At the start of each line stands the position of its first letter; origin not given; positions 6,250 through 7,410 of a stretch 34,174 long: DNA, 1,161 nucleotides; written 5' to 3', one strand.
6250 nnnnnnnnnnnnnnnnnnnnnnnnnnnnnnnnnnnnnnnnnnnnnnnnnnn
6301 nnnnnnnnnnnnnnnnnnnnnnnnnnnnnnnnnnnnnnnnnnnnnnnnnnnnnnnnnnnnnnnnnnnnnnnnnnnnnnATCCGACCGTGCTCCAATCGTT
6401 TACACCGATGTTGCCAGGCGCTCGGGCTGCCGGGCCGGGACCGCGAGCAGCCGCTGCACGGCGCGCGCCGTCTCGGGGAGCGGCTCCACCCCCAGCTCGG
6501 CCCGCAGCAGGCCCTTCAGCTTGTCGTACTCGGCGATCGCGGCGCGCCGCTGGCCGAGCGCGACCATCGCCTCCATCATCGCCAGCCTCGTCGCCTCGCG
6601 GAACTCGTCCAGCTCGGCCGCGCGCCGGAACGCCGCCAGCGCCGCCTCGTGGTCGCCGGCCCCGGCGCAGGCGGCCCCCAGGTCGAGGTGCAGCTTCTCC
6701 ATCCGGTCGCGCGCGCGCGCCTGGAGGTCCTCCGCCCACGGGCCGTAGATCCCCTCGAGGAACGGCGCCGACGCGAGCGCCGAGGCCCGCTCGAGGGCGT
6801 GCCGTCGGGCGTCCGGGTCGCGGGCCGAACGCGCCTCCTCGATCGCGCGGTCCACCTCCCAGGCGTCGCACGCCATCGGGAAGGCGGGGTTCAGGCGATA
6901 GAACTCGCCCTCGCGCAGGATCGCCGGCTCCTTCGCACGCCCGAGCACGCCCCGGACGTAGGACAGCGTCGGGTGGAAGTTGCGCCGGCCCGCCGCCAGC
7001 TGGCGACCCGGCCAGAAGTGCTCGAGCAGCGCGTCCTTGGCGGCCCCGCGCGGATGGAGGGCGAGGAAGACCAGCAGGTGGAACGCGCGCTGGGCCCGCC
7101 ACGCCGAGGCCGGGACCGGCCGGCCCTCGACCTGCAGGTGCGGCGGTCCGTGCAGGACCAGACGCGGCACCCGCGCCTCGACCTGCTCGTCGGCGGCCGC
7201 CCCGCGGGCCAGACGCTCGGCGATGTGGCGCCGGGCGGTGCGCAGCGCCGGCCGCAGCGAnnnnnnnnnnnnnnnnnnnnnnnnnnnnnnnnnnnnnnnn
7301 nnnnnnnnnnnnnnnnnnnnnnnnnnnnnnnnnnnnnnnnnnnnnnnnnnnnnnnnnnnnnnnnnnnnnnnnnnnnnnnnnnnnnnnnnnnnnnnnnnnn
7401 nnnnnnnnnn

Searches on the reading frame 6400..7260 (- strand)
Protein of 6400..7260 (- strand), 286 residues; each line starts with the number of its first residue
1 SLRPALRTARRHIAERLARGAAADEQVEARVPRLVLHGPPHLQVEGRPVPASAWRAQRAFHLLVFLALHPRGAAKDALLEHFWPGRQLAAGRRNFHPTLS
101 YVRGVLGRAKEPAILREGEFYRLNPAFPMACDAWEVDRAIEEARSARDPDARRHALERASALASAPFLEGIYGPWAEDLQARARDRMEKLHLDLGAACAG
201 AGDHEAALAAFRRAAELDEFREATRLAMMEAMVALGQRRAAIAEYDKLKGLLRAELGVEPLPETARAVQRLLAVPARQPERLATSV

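Call 11: search_protein_families(library=pfam, proteins=[window:6400-7200:-], max_evalue=10)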
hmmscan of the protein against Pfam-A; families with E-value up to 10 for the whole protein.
window:6400-7200:- (266 aa): 10 families
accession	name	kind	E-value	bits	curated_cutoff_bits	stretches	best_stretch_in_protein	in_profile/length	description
PF03704.23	BTAD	-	6.1e-15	56.3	22.1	1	111-252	1-146/146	Bacterial transcriptional activator domain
PF00515.34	TPR_1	-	0.00064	19.9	27.8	1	170-199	3-32/34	Tetratricopeptide repeat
PF07719.23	TPR_2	-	0.002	18.6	27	1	170-199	3-32/34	Tetratricopeptide repeat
PF13181.12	TPR_8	-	0.0053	17.3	25.7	1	171-199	4-32/34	Tetratricopeptide repeat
PF13424.12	TPR_12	-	0.0064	17.1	30.1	1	170-226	5-62/77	Tetratricopeptide repeat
PF14559.12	TPR_19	-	0.012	16.3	25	1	180-228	3-51/68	Tetratricopeptide repeat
PF13428.12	TPR_14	-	0.088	14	23.5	1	170-198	3-31/44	Tetratricopeptide repeat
PF13414.12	TPR_11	-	0.15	12.2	26.8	1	181-198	7-24/42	TPR repeat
PF08127.18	Propeptide_C1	-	0.22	11.9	32.7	1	73-87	20-35/40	Peptidase family C1 propeptide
PF13432.12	TPR_16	-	3.2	8.7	32.7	2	168-199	31-62/65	Tetratricopeptide repeat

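Call 18: search_solved_structures(query=window:6400-7260:-, max_evalue=1, show_alignments=2)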
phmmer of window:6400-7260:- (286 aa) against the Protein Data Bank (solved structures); distinct sequences matched with E-value up to 1: 21.
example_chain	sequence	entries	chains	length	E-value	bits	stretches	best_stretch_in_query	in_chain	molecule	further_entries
8hvr_I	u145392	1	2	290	9.9e-07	31.9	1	17-273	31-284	Regulatory protein AfsR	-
2fez_A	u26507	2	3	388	3.9e-06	30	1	27-272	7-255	Probable regulatory protein embR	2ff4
8bu0_A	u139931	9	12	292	1.6e-05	27.9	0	135-222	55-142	Consensus tetratricopeptide repeat protein | Crystal structure of an 8-repeat consensus TPR superhelix with Zinc. | Monomer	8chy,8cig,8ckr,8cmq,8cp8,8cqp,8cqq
8jke_I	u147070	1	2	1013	3.2e-05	27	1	18-275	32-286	Regulatory protein AfsR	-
8k60_I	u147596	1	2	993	3.7e-05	26.8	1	19-275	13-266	Regulatory protein AfsR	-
9qhc_A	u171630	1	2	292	0.00077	22.4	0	135-242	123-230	Engineered tetratricopeptide repeat protein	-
8ump_A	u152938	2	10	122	0.0093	18.9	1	192-265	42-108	T33-ml35-redesigned-TPR-domain-fold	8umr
9gzg_A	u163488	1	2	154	0.01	18.7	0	193-247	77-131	Engineered CTPR protein with glutamic acids for conductivity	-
2fo7_A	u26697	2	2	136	0.031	17.2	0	137-218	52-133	SYNTHETIC CONSENSUS TPR PROTEIN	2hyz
8ch0_A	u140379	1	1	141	0.032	17.1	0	139-218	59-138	Consensus tetratricopeptide repeat protein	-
6vbu_4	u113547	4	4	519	0.17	14.8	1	184-273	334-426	Bardet-Biedl syndrome 4 protein homolog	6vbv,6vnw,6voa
2c0l_A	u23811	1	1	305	0.38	13.6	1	190-251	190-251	PEROXISOMAL TARGETING SIGNAL 1 RECEPTOR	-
2y4t_A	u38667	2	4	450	0.39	13.6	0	185-248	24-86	DNAJ HOMOLOG SUBFAMILY C MEMBER 3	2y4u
2c0m_A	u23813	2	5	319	0.42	13.5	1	190-251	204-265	PEROXISOMAL TARGETING SIGNAL 1 RECEPTOR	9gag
3r9a_B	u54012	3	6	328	0.43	13.4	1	190-251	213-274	Peroxisomal targeting signal 1 receptor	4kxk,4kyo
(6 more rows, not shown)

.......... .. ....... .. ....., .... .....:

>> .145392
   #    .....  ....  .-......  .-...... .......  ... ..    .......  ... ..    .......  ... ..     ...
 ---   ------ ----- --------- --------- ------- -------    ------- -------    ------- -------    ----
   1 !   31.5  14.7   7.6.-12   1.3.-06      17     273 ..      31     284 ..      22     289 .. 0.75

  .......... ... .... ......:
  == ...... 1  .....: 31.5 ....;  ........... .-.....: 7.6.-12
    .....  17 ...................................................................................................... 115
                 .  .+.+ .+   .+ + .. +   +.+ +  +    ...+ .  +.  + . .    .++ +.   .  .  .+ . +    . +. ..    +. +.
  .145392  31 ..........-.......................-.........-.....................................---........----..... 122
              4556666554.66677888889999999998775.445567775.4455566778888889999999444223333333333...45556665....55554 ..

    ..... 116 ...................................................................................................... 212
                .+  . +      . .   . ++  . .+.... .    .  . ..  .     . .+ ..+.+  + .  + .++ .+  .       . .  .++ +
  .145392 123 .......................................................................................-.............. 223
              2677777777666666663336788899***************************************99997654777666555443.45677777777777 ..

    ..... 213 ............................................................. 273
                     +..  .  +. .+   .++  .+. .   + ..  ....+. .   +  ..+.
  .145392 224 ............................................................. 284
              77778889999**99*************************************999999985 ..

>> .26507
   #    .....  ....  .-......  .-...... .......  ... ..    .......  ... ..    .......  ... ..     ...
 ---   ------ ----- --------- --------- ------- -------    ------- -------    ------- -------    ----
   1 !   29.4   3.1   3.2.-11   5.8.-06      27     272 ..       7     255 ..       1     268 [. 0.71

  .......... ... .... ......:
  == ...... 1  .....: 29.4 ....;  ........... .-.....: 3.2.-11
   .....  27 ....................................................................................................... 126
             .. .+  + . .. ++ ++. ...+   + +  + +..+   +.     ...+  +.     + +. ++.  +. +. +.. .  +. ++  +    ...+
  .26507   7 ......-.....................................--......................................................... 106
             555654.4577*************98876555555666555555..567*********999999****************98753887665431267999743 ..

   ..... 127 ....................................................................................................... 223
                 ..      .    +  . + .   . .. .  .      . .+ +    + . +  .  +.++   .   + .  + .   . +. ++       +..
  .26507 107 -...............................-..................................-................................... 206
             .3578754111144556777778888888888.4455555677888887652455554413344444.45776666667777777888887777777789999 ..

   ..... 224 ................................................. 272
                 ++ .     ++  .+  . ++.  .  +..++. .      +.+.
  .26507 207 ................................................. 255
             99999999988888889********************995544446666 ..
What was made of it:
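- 6442..7215 (-): SARP module of REG (residues ~882-1139): OmpR-type winged helix plus BTAD. phmmer against AfsR 8hvr_I E 1e-6 and EmbR 4e-6 (call 18).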

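Call 36: search_solved_structures(query=A2, max_evalue=0.001, show_alignments=1)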
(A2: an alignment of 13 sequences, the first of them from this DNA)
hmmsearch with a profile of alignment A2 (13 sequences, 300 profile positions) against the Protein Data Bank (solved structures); distinct sequences matched with E-value up to 0.001: 21.
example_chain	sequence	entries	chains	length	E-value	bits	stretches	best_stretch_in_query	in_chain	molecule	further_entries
9qhb_A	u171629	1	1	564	1.5e-28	103.2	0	176-205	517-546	Engineered tetratricopeptide repeat protein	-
8bu0_A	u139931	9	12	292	4.3e-20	75.5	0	176-205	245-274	Consensus tetratricopeptide repeat protein | Crystal structure of an 8-repeat consensus TPR superhelix with Zinc. | Monomer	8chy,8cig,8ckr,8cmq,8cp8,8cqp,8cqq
9qhc_A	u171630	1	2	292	2.3e-16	63.2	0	176-205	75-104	Engineered tetratricopeptide repeat protein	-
2fo7_A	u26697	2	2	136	1.1e-10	44.6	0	175-205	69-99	SYNTHETIC CONSENSUS TPR PROTEIN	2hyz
8ch0_A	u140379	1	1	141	1.2e-10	44.5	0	175-205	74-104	Consensus tetratricopeptide repeat protein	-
9gzg_A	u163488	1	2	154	1.2e-10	44.4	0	174-205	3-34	Engineered CTPR protein with glutamic acids for conductivity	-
7obi_A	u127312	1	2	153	5.3e-10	42.3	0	177-206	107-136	CTPR-rv4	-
8hvr_I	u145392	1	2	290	7.7e-10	41.8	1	10-261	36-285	Regulatory protein AfsR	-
2fez_A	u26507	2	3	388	1.8e-09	40.6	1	22-275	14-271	Probable regulatory protein embR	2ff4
8k60_I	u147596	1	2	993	5.4e-09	39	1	10-268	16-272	Regulatory protein AfsR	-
8jke_I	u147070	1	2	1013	5.6e-09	39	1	10-268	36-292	Regulatory protein AfsR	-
1na0_A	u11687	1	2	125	1e-07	34.8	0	177-207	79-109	designed protein CTPR3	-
3kd7_A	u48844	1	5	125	5.7e-06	29.1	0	177-206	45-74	CTPR390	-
2avp_A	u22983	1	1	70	9e-05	25.2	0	175-205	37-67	synthetic consensus TPR protein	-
2wqh_A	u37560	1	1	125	0.00011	24.9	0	177-204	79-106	CTPR3Y3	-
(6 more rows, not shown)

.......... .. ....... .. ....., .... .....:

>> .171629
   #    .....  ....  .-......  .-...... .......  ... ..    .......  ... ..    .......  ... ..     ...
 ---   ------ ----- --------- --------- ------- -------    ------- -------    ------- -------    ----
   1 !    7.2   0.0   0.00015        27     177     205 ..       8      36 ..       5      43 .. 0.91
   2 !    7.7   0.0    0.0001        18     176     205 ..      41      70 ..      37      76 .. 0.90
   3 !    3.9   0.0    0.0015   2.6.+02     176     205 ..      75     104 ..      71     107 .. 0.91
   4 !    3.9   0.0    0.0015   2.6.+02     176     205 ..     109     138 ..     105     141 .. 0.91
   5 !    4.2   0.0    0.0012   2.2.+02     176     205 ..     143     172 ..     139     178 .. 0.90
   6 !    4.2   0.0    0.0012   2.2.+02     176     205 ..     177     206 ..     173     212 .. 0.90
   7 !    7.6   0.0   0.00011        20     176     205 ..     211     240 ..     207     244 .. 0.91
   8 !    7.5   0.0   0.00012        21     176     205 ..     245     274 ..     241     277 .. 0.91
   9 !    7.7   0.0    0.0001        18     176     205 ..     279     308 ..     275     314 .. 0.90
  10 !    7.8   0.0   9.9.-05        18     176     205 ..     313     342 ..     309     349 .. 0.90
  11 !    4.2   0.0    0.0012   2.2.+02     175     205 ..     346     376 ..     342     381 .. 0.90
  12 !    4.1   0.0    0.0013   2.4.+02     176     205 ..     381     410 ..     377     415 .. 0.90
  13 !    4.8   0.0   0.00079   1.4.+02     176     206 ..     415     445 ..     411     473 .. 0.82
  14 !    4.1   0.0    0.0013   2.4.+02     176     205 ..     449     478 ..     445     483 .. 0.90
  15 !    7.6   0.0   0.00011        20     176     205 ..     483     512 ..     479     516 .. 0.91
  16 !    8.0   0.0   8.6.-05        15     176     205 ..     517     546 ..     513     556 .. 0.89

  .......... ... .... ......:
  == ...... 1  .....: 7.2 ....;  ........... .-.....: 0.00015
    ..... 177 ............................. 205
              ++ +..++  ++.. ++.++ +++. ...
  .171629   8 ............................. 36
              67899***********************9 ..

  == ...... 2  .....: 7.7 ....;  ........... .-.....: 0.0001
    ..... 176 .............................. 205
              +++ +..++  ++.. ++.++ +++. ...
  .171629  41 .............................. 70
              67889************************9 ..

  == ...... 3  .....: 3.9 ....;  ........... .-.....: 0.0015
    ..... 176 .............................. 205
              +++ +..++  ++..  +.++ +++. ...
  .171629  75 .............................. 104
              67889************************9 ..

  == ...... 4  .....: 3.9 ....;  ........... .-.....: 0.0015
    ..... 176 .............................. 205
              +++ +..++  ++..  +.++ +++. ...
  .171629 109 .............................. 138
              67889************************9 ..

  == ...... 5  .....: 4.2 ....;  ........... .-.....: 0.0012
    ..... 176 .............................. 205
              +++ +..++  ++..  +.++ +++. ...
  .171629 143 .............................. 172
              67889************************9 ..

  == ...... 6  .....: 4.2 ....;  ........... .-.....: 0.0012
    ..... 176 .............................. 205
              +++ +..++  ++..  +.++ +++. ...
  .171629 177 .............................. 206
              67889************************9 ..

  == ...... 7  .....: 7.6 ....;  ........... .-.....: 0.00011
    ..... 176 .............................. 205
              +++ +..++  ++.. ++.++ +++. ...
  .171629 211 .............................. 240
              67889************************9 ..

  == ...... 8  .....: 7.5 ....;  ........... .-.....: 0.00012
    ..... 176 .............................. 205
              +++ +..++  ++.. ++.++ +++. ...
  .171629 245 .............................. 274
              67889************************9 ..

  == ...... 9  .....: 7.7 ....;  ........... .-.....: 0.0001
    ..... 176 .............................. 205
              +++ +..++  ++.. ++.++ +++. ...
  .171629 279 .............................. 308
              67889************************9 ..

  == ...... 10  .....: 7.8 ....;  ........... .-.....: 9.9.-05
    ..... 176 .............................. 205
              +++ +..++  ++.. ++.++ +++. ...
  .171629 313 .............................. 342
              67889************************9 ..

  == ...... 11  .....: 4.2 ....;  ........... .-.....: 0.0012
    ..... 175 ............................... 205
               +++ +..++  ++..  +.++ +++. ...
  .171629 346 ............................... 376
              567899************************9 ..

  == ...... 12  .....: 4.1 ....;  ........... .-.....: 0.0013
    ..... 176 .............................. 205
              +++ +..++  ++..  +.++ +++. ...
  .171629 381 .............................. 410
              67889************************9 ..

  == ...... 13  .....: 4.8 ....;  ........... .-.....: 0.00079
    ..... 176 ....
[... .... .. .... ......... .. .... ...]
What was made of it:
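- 6442..7215 (-): Profile search 7.7e-10 and 1.8e-9 (call 36).
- On SARP regulators (protein): A single alignment covers wHTH plus BTAD of AfsR and EmbR (calls 18, 36).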

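Call 48: predict_structure(alignment_id=A2)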
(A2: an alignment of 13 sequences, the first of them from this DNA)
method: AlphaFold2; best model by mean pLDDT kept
length: 273 residues; sequences in the alignment: 13
mean_pLDDT: 87.6   pTM: 0.83
mean pLDDT of the five models: 87.6, 86.5, 85.5, 85.2, 84.7
residues with pLDDT >= 90: 189; 70-90: 50; 50-70: 19; < 50: 15
segments of 3 or more residues with pLDDT < 50: 8-14, 266-273
pLDDT, mean of each block of 10 residues (from residue 1): 52 63 91 74 80 92 93 91 91 85 92 89 93 96 96 88 91 96 97 98 95 97 95 97 96 95 57 40
secondary structure, 60 per line:
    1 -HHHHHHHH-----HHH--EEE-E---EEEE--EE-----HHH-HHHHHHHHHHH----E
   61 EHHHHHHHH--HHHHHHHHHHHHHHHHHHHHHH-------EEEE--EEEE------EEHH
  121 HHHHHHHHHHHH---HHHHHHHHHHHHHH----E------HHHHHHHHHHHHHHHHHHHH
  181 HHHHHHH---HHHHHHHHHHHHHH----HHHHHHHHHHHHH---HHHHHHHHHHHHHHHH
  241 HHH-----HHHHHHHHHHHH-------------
elements in order: H2-9 E20-22 E28-31 H45-55 H62-69 H72-93 E101-104 E107-110 H119-132 H136-149 H161-187 H191-204 H209-221 H225-243 H249-260
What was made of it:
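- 6442..7215 (-): AF2 model pLDDT 87.6 (call 48).
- It lies in the long helix 72-93 that precedes the beta-hairpin wing (call 48).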

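Call 53: fold_search(model_id=the predicted structure, library=pdb)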
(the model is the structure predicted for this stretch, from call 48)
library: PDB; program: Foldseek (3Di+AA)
matches with E <= 10: 1409; with E <= 0.001: 6
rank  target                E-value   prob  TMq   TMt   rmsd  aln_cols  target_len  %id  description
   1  8k60_J                3.6e-11  1.00  0.72  0.78   3.1       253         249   26  Cryo-EM structure of Streptomyces coelicolor transcription initiation complex with the global transcription factor Afs (released 2024-07-31)
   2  8k60_I                7.7e-11  1.00  0.73  0.79   3.2       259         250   26  Cryo-EM structure of Streptomyces coelicolor transcription initiation complex with the global transcription factor Afs (released 2024-07-31)
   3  8hvr_I                1.2e-10  1.00  0.73  0.77   3.5       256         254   26  Cryo-EM structure of AfsR-dependent transcription activation complex with afsS promoter (released 2023-12-27)
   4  2fez                  7.7e-10  1.00  0.72  0.54   3.2       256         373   19  Mycobacterium tuberculosis EmbR (released 2006-01-24)
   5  2ff4_A                1.1e-09  1.00  0.72  0.54   3.4       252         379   20  Mycobacterium tuberculosis EmbR in complex with low affinity phosphopeptide (released 2006-01-24)
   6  2ff4_B                1.8e-09  1.00  0.73  0.55   3.3       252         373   20  Mycobacterium tuberculosis EmbR in complex with low affinity phosphopeptide (released 2006-01-24)
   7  2pl2_A                1.4e-03  1.00  0.29  0.39   6.3       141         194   20  Crystal structure of TTC0263: a thermophilic TPR protein in Thermus thermophilus HB27 (released 2008-03-04)
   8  6v8e_B                1.8e-03  1.00  0.34  0.71   3.7       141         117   18  Computationally designed C3-symmetric homotrimer from TPR repeat protein (released 2020-08-12)
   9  6vfj_B                2.2e-03  1.00  0.34  0.71   3.6       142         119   21  De novo designed icosahedral nanoparticle I53_dn5 (released 2020-08-12)
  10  6v8e_A                2.6e-03  1.00  0.33  0.68   3.9       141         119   18  Computationally designed C3-symmetric homotrimer from TPR repeat protein (released 2020-08-12)
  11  6vfh_A                3.5e-03  1.00  0.34  0.72   3.9       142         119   18  De novo designed tetrahedral nanoparticle T33_dn10 (released 2020-08-12)
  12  8pkp_K                3.5e-03  1.00  0.27  0.16  11.5       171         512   17  Cryo-EM structure of the apo Anaphase-promoting complex/cyclosome (APC/C) at 3.2 Angstrom resolution (released 2023-07-19)
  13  2vyi_B                3.7e-03  1.00  0.34  0.67   4.2       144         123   16  Crystal Structure of the TPR domain of Human SGT (released 2008-08-12)
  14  1elw_B                5.0e-03  1.00  0.34  0.75   3.2       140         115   16  Crystal structure of the TPR1 domain of HOP in complex with a HSC70 peptide (released 2000-04-26)
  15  6v8e_D                5.0e-03  1.00  0.33  0.68   4.6       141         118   18  Computationally designed C3-symmetric homotrimer from TPR repeat protein (released 2020-08-12)
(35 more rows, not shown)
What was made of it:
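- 6442..7215 (-): Foldseek top six hits are AfsR/EmbR, TM 0.72-0.79 (call 53).
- On SARP regulators (protein): AF2 plus Foldseek gives TM 0.72-0.79 (calls 48, 53).
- Closest known: AfsR and the afs box of the afsS promoter. Same: REG's C-terminus models onto the AfsR SARP domain (TM 0.72-0.79, 26% identity; call 53).
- REG's C-terminus models as AfsR/EmbR (call 53).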

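Call 67: search_protein_representatives(alignment_id=A2)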
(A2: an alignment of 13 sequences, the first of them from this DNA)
Query: 13 sequences, 300 profile positions. Proteins with E-value up to 0.001 (for the whole library): 51101; up to 1e-10: 18555; up to 1e-30: 88. The best 150 are listed.
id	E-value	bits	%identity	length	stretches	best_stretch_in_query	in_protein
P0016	4.3e-131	453.1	-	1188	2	1-298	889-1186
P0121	4.5e-128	443.2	-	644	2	2-299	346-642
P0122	4.9e-125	433.2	-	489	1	2-296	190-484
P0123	1.0e-113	396.0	-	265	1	32-293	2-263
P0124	7.9e-73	261.8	-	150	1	15-162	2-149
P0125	1.5e-66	241.1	-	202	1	92-295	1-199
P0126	3.9e-59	216.8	-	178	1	133-299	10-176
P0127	6.1e-58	212.9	-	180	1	49-226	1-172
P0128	8.4e-48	179.6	-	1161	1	36-259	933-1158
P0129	3.5e-47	177.6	-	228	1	2-97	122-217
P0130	5.1e-46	173.8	-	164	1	110-228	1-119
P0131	9.1e-46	172.9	-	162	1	40-125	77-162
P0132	1.4e-43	165.8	-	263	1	38-260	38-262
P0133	3.7e-41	157.8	-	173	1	144-267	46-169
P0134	5.0e-41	157.4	-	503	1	19-261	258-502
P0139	6.6e-38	147.1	-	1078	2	3-253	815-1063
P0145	4.4e-36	141.1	-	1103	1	22-265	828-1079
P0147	6.5e-36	140.6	-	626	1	5-261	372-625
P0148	6.7e-36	140.5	-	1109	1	21-253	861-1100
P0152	2.7e-35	138.6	-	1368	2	10-258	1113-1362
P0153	3.9e-35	138.0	-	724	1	12-260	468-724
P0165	2.2e-33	132.3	-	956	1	17-257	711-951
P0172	7.7e-33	130.5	-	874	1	12-265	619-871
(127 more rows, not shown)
